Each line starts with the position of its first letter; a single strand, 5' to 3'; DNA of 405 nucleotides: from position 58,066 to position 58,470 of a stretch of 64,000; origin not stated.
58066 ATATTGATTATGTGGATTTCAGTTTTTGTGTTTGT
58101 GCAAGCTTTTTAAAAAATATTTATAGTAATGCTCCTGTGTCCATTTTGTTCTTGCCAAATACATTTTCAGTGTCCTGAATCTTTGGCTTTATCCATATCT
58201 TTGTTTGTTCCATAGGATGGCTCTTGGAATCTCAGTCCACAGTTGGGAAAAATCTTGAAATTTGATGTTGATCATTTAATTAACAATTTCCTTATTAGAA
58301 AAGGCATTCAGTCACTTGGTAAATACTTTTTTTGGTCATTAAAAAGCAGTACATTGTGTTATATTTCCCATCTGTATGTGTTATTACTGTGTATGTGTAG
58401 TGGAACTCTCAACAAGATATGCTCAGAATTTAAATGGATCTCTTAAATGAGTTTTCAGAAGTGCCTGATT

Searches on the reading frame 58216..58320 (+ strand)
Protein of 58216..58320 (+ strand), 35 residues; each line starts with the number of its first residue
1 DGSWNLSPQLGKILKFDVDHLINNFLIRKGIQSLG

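Call 18: search_protein_families(library=pfam, proteins=[window:58216-58320:+], max_evalue=0.1)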
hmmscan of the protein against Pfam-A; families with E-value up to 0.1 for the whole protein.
seq(35 aa): 0 families

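Call 42: search_solved_structures(query=window:58216-58320:+, max_evalue=1, show_alignments=1)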
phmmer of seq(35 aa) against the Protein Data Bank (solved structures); distinct sequences matched with E-value up to 1: 1.
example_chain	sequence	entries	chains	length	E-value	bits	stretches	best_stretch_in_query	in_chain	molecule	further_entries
11jf_P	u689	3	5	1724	0.0031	20.6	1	1-35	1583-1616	Protein mono-ADP-ribosyltransferase PARP4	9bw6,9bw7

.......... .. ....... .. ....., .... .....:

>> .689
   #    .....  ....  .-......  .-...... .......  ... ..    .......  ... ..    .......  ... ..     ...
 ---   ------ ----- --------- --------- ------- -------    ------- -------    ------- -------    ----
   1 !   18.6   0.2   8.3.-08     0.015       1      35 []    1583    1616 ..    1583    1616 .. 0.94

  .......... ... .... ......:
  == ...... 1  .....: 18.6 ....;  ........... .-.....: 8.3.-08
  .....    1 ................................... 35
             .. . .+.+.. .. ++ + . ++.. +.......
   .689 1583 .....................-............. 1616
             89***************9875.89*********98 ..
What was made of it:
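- On PARP4 largest, positively selected disordered exon (human exon 30 equivalent): The downstream exon aligns to 1583-1616 (call 42).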
